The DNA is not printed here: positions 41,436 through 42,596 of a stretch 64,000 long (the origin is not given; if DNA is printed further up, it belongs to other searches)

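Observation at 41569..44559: IS1-family element of 2,975 bp that carries four passenger genes, with intact ends and a perfect 8-bp target duplication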

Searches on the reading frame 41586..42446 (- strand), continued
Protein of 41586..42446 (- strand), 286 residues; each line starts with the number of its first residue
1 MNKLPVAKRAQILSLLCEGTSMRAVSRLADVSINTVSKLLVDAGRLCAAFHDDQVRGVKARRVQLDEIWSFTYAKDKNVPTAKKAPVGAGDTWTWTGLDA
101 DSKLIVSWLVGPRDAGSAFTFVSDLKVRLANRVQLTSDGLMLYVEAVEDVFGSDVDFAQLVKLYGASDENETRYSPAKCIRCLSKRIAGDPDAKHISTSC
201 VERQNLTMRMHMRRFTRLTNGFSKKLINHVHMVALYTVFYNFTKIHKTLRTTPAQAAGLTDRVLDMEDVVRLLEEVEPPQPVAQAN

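Call 22: search_protein_families(library=pfam, proteins=[L030:5891-6349:-, L014:5605-6840:-, L040:3930-5489:+, L068:5476-6780:+, L002:1987-2496:-, L050:5718-6710:-, L006:5280-6812:-, L010:5573-6856:-, L015:5889-6953:+, L043:5534-6946:+], max_evalue=0.01)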
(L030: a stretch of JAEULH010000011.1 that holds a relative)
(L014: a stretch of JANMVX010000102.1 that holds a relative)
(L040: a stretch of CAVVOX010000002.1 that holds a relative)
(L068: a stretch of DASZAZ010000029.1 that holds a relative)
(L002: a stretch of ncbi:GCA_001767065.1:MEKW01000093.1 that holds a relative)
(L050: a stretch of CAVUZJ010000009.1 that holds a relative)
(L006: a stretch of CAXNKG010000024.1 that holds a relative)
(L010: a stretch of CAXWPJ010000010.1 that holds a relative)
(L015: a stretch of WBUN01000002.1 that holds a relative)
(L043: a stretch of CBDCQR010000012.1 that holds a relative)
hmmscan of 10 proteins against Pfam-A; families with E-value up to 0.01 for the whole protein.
L030:5891-6349:- (153 aa): 0 families

L014:5605-6840:- (412 aa): 9 families
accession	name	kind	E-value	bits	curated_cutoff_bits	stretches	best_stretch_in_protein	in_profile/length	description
PF20703.3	nSTAND1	-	4.5e-14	53.3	27.1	1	25-297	12-270/379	Novel STAND NTPase 1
PF13401.12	AAA_22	-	4.5e-10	40.4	27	1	50-194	8-126/130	AAA domain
PF13191.12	AAA_16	-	5.1e-10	40.5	32.6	1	29-164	2-148/167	AAA ATPase domain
PF07693.20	KAP_NTPase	-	1e-06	28.6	20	0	142-188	147-189/293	KAP family P-loop domain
PF00004.35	AAA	-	5.8e-06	27.2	21.2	1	51-208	2-124/131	ATPase family associated with various cellular activities (AAA)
PF01637.24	ATPase_2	-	3.1e-05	24.3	33.2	1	29-251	1-218/225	ATPase domain predominantly from Archaea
PF13481.12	AAA_25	-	0.00041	20.5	27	1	30-165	17-160/195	AAA domain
PF17864.7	AAA_lid_4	-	0.0021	18.2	27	1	219-258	4-43/74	RuvB AAA lid domain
PF00005.33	ABC_tran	-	0.0065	17.5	25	0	46-100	10-66/137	ABC transporter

L040:3930-5489:+ (520 aa): 6 families
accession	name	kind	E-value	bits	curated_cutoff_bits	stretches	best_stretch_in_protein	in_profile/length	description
PF13358.12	DDE_3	-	5.7e-18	65.6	28.6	1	175-317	5-145/146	DDE superfamily endonuclease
PF13551.12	HTH_29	-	2.1e-12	47.4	28.1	1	33-85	1-54/64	Winged helix-turn helix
PF13565.12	HTH_32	-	2.8e-10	41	33.7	1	60-131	2-73/73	Homeodomain-like domain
PF13384.12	HTH_23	-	5.8e-10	39.1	24.6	1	30-76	4-50/50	Homeodomain-like domain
PF13011.12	LZ_Tnp_IS481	-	0.00078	20.1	22.2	0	54-89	36-70/85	leucine-zipper of insertion element IS481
PF13518.12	HTH_28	-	0.0038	17.7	25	0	33-83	2-51/52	Helix-turn-helix domain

L068:5476-6780:+ (435 aa): 0 families

L002:1987-2496:- (170 aa): 1 family
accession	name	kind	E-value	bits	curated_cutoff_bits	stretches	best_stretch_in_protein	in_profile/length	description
PF24738.1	DUF7689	-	5.6e-39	133.9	22.6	1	41-165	2-117/118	Domain of unknown function (DUF7689)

L050:5718-6710:- (331 aa): 0 families

L006:5280-6812:- (511 aa): 11 families
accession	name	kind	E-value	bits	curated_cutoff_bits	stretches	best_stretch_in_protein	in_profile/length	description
PF13304.12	AAA_21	-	6e-19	69.7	27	2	231-278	259-304/304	AAA domain, putative AbiEii toxin, Type IV TA system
PF13175.12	AAA_15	-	1.8e-17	64.5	32.1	2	229-276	318-373/374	AAA ATPase domain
PF13476.12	AAA_23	-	4.3e-11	44.3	27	1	27-72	2-47/201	AAA domain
PF02463.25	SMC_N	-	1.5e-07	31.5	40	1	24-65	2-45/220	RecF/RecN/SMC N terminal domain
PF11398.14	DUF2813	-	2.9e-06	27.4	21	0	24-70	3-48/372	Protein of unknown function (DUF2813)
PF00005.33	ABC_tran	-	2.4e-05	25.4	25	1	46-70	13-37/137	ABC transporter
PF13555.12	AAA_29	-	0.00038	20.6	27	1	38-66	15-44/61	P-loop containing region of AAA domain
PF00004.35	AAA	-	0.0015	19.4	21.2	0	48-69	2-23/131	ATPase family associated with various cellular activities (AAA)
PF13191.12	AAA_16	-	0.0019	19.2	32.6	1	45-71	25-51/167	AAA ATPase domain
PF13401.12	AAA_22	-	0.0019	18.9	27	0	46-79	7-33/130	AAA domain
PF00931.28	NB-ARC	-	0.0045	16.7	23.5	1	42-86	18-57/248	NB-ARC domain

L010:5573-6856:- (428 aa): 2 families
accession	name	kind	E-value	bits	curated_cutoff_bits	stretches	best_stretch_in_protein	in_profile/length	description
PF00872.24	Transposase_mut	-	6.1e-63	213.4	21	1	32-386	22-366/379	Transposase, Mutator family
PF10551.15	MULE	-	6.8e-05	23.7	27.6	1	198-280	12-99/99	MULE transposase domain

L015:5889-6953:+ (355 aa): 2 families
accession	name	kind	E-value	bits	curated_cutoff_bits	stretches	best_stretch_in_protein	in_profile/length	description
PF13614.12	AAA_31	-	2.3e-12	47.7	27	1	37-229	5-165/177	AAA domain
PF01656.29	CbiA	-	6.7e-06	26.5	25.4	1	37-154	2-54/125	CobQ/CobB/MinD/ParA nucleotide binding domain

L043:5534-6946:+ (471 aa): 5 families
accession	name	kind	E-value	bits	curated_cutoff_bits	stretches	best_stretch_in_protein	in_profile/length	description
PF01555.25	N6_N4_Mtase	-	1.1e-35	124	26.7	1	30-357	1-220/221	DNA methylase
PF01844.29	HNH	-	3.4e-13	50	21.4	1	405-450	1-47/47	HNH endonuclease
PF14279.12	HNH_5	-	1.4e-12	47.8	27.5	1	405-452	1-48/56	HNH endonuclease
PF02945.21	Endonuclease_7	-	0.0002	21.6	23.6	1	388-449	8-65/82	Recombination endonuclease VII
PF13395.12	HNH_4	-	0.00039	20.8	22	1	413-450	15-51/54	HNH endonuclease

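Call 33: search_protein_families(library=phrogs, proteins=[window:41586-42446:-], max_evalue=0.01)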
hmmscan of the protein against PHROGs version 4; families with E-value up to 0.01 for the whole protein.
window:41586-42446:- (286 aa): 1 family
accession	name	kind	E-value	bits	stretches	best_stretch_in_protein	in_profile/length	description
phrog_720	-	integration and excision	0.0016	19.8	0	197-236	79-118/125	transposase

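Call 34: search_protein_families(library=padloc, proteins=[L019:5709-6983:-, L061:3384-3878:-, L061:3894-5024:-, L045:5225-5851:+, L066:5894-6946:+, L014:5605-6840:-], max_evalue=0.01)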
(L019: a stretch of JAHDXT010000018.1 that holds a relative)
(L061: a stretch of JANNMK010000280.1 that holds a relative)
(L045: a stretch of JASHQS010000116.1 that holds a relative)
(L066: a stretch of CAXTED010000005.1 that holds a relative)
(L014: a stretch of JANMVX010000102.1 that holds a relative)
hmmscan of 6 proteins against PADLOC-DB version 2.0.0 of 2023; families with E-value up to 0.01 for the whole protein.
L019:5709-6983:- (424 aa): 38 families (the best 25 are shown)
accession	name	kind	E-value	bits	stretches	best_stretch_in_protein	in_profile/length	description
PDLC04852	PDC-S05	-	3.8e-95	316.7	1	82-407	8-339/346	-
PDLC04853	PDC-S05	-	1e-86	289.2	1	85-404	6-329/336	-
PDLC04851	PDC-S05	-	1.7e-82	275.2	1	84-400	9-334/342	-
PDLC04843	PDC-S05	-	2e-73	245.5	1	85-399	6-321/330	-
PDLC04864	PDC-S05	-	2.2e-69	231.8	1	146-405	15-271/277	-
PDLC04868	PDC-S05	-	3.9e-67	224.7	1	86-388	7-319/335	-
PDLC04871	PDC-S05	-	2e-61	206.3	1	75-382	122-438/468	-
PDLC04870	PDC-S05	-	1.1e-50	170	1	86-280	10-209/214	-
PDLC04876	PDC-S05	-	2.8e-41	139.2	1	84-237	7-169/174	-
PDLC04965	PDC-S23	-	6e-38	129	1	86-242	6-167/327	-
PDLC04854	PDC-S05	-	1.3e-36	124.2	1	87-245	6-172/212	-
PDLC04964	PDC-S23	-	1.5e-34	117.7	1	88-243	7-167/331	-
PDLC04963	PDC-S23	-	1.7e-34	117.7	1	88-255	5-167/312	-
PDLC04872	PDC-S05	-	4.8e-34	115.3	1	86-221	6-146/152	-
PDLC04858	PDC-S05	-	4.7e-33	111.9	1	86-207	6-131/138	-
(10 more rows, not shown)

L061:3384-3878:- (164 aa): 0 families

L061:3894-5024:- (377 aa): 7 families
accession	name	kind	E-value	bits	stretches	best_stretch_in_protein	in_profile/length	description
PDLC03982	PD-Lambda-2_B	-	3.2e-38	130.1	1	16-360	64-396/402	-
PDLC03948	RmrA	-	5.8e-05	20.2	1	16-74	13-71/397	-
PDLC04762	PDC-M64C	-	0.00054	18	1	16-66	32-82/97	-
PDLC03949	RmrA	-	0.0011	15.9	0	23-72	14-63/363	-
PDLC03946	RmrA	-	0.0013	15.6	0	25-73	16-64/357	-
PDLC03954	RmrA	-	0.0054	13.7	0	182-263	139-220/380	-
PDLC03952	RmrA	-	0.009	12.9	0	221-306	190-270/395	-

L045:5225-5851:+ (209 aa): 2 families
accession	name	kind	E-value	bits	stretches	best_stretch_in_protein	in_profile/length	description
PDLC03935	RmrT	-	7.6e-27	92.4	1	12-180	14-184/207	-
PDLC03932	RmrT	-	1.6e-14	51.9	1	3-187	8-188/209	-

L066:5894-6946:+ (351 aa): 0 families

L014:5605-6840:- (412 aa): 1 family
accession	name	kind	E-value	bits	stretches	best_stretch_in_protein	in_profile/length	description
PDLC05049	PDC-S59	-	0.00075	16.7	1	153-250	156-249/428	-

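Call 36: search_dna_similar(query=window:41586-42446:-, collection=plasmids, mode=protein, max_rows=25)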
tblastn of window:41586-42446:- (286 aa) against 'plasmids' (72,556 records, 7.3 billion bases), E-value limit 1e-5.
Records with a match: 18; places in all: 19; records where one place covers at least 80% of the query: 8.
Best place of each record, by identity: 60-80% 3; <60% 15.
By first word of the organism name: Mesorhizobium 6; Bradyrhizobium 2; Acidiphilium 1; Hoeflea 1; Methylocapsa 1; Sphingomonas 1; Meiothermus 1; Deinococcus 1; Acaryochloris 1; Methylobacterium 1; and 2 more.
By predicted mobility (MOB-suite, as given by PLSDB): non-mobilizable 15; mobilizable 2; conjugative 1.
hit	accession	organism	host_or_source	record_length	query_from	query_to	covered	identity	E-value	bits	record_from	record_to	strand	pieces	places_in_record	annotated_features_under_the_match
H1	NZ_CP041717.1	Acidiphilium multivorum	Cell culture,activated sludge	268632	1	281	98%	63.6%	4e-117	376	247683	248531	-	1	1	IS1 family transposase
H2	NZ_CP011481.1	Hoeflea sp. IMCC20628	-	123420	2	281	98%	59.9%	1e-102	335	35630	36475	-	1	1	IS1 family transposase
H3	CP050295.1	Mesorhizobium loti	Oxytropis kamtschatica,cell ...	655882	1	277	97%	59.4%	9e-109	352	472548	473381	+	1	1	IS1 family transposase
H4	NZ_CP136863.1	Methylocapsa polymorpha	Shagnum peat sample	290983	1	277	97%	59.0%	2e-107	348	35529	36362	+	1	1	helix-turn-helix domain-containing protein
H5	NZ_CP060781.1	Sphingomonas daechungensis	single bacterial strain,sediment of a ...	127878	1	275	96%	33.0%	3e-34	138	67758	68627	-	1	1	IS1 family transposase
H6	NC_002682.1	Mesorhizobium japonicum MAFF 303099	-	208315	43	206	57%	48.3%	5e-40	155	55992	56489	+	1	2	none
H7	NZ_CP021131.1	Meiothermus taiwanensis WR-220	-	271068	3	282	98%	28.1%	5e-12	73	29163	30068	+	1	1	hypothetical protein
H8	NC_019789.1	Deinococcus peraridilitoris DSM 19664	-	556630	16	262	86%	27.9%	1e-11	72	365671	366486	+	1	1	IS1 transposase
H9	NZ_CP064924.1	Acaryochloris marina S15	cell culture,surface of Pikea pinnata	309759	3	271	89%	26.2%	2e-9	87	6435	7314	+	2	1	IS1 family transposase | hypothetical protein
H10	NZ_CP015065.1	Mesorhizobium ciceri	Astragalus pelecinus,Pure Sample,Plant ...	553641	143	248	37%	60.7%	7e-36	143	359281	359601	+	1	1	none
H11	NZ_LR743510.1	Methylobacterium bullatum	-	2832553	187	278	32%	64.1%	2e-32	133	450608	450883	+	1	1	none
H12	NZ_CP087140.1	Spirosoma sp. KNUC1025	Brassica napus,single cell,rhizosphere ...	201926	173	272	33%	58.9%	4e-19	120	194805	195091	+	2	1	none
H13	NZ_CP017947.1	Bosea sp. Tri-49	Oxytropis triphylla,cell culture,root ...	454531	173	277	37%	52.8%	1e-27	119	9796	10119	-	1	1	none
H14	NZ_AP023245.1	Mesorhizobium sp. 113-3-3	Lotus japonicus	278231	135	258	43%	36.7%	1e-9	66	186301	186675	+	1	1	hypothetical protein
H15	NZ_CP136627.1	Bradyrhizobium sp. BWA-3-5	Arachis hypogaea,cell culture,root ...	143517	204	278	26%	54.7%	1e-16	87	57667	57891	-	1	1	hypothetical protein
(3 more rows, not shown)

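Call 37: get_annotated_region(hit=H1, flank=4500)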
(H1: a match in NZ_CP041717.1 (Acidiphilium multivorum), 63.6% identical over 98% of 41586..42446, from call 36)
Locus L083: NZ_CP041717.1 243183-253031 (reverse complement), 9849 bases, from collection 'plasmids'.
description: Acidiphilium multivorum strain JZ-6 plasmid unnamed1, complete sequence
organism: Acidiphilium multivorum (NCBI taxid 62140)
taxonomy: Bacteria; Pseudomonadota; Alphaproteobacteria; Rhodospirillales; Acetobacteraceae; Acidiphilium; Acidiphilium multivorum
host: -; source: Cell culture,activated sludge; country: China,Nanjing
typing (MOB-suite, as given by PLSDB): non-mobilizable; mating-pair formation MPF_I
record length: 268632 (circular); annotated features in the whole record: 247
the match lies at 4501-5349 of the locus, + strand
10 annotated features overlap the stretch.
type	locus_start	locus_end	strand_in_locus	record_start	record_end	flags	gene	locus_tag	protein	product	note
CDS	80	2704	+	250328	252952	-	-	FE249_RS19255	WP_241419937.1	sigma factor-like helix-turn-helix DNA-binding protein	GO:0006352 - DNA-templated transcription initiation [Evidence IEA]; GO:0006355 - regulation of DNA-templated ...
CDS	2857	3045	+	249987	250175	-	-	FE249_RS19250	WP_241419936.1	hypothetical protein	-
CDS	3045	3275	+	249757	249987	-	-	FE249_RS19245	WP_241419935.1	hypothetical protein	-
CDS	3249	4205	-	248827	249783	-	-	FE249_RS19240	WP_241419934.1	hypothetical protein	-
CDS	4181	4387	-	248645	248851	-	-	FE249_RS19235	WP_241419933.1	hypothetical protein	-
CDS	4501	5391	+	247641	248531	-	-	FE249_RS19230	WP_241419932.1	IS1 family transposase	-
CDS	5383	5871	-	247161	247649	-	-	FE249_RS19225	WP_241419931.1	RES domain-containing protein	-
CDS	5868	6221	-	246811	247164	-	-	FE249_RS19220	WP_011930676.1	MbcA/ParS/Xre antitoxin family protein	-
CDS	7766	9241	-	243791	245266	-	-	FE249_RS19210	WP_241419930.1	AAA family ATPase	-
CDS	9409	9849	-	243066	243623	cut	-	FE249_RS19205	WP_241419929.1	nucleoside 2-deoxyribosyltransferase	-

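Call 38: get_annotated_region(hit=H3, flank=4500)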
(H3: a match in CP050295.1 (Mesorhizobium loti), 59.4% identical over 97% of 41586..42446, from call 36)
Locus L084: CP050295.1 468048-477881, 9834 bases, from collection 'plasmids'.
description: Mesorhizobium loti strain 582 plasmid p_1, complete sequence
organism: Mesorhizobium loti (NCBI taxid 381)
taxonomy: Bacteria; Pseudomonadota; Alphaproteobacteria; Hyphomicrobiales; Phyllobacteriaceae; Mesorhizobium; Mesorhizobium loti
host: -; source: Oxytropis kamtschatica,cell culture,root nodule; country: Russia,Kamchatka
typing (MOB-suite, as given by PLSDB): non-mobilizable; mating-pair formation MPF_T
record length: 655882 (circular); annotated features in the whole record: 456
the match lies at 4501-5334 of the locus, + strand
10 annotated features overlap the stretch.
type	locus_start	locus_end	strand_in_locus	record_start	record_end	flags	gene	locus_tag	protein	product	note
CDS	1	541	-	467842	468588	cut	-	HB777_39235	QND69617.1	Crp/Fnr family transcriptional regulator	-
CDS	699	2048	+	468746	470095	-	hemN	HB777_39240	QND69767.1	oxygen-independent coproporphyrinogen III oxidase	-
CDS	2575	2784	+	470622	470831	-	-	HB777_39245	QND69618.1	histone H1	-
CDS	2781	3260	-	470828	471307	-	-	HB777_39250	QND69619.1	hypothetical protein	-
CDS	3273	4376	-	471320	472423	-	-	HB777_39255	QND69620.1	helix-turn-helix domain-containing protein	-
CDS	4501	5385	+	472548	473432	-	-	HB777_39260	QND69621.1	IS1 family transposase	-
CDS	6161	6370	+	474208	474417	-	-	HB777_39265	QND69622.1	hypothetical protein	-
CDS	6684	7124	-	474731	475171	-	-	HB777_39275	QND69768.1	hypothetical protein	-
CDS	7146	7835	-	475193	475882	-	-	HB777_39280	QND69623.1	DsbA family protein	-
CDS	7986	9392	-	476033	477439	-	-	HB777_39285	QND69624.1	dicarboxylate/amino acid:cation symporter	-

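Call 72: search_protein_families(library=pfam, proteins=[L024:5795-6919:-, L027:5894-6955:+, L029:5861-6877:-, L046:5912-6961:-, L057:5943-6965:+, L058:2771-3853:-, L073:5825-7033:-, L074:5470-6441:-, L065:6246-6884:-, L013:5764-6717:-], max_evalue=0.01)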
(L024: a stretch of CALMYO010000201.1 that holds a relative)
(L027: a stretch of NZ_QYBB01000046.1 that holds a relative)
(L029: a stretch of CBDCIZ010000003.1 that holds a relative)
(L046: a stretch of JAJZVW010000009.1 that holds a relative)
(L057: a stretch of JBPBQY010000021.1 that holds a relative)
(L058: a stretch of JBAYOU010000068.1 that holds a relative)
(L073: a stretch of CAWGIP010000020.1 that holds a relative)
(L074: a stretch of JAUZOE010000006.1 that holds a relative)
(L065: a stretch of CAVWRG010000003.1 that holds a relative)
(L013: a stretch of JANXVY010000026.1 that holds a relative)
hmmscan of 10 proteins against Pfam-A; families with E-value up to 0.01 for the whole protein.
L024:5795-6919:- (375 aa): 1 family
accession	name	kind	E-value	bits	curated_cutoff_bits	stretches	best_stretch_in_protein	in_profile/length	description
PF10546.14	P63C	-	2.2e-22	79.9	26.1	1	244-328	2-93/93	P63C domain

L027:5894-6955:+ (354 aa): 1 family
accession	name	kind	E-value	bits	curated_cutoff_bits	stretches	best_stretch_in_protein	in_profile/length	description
PF10546.14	P63C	-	1.7e-27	96.3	26.1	1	211-304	1-93/93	P63C domain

L029:5861-6877:- (339 aa): 1 family
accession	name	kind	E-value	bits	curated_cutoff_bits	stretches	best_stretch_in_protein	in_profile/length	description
PF10546.14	P63C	-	1.5e-30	106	26.1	1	204-296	1-93/93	P63C domain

L046:5912-6961:- (350 aa): 1 family
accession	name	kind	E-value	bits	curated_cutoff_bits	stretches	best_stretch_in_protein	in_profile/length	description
PF10546.14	P63C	-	4.8e-27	94.8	26.1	1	216-306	1-93/93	P63C domain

L057:5943-6965:+ (341 aa): 1 family
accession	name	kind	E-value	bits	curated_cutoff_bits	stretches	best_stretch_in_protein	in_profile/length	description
PF10546.14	P63C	-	1e-15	58.5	26.1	1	200-293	3-91/93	P63C domain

L058:2771-3853:- (361 aa): 1 family
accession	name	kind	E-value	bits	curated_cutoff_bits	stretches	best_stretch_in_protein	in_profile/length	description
PF10546.14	P63C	-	9.8e-38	129.1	26.1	1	227-320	1-93/93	P63C domain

L073:5825-7033:- (403 aa): 1 family
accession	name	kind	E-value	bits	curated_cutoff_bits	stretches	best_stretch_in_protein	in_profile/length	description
PF10546.14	P63C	-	9.2e-08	33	26.1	1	258-342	4-90/93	P63C domain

L074:5470-6441:- (324 aa): 1 family
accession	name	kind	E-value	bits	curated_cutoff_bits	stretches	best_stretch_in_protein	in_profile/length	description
PF13310.11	Virulence_RhuM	-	3.5e-103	344.7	33.7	1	62-302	2-246/252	Virulence protein RhuM family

L065:6246-6884:- (213 aa): 0 families

L013:5764-6717:- (318 aa): 3 families
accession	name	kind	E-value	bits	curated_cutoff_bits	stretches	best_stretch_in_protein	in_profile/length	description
PF01972.22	SDH_protease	-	5.7e-20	71.9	31.3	1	16-258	31-246/286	ClpP-like SDH-type serine proteinase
PF25145.1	NfeD1b_N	-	0.00015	21.8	40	1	86-144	36-93/189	NfeD1b, N-terminal domain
PF05062.17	RICH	-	0.0097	16.7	23.2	0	7-42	18-57/82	RICH domain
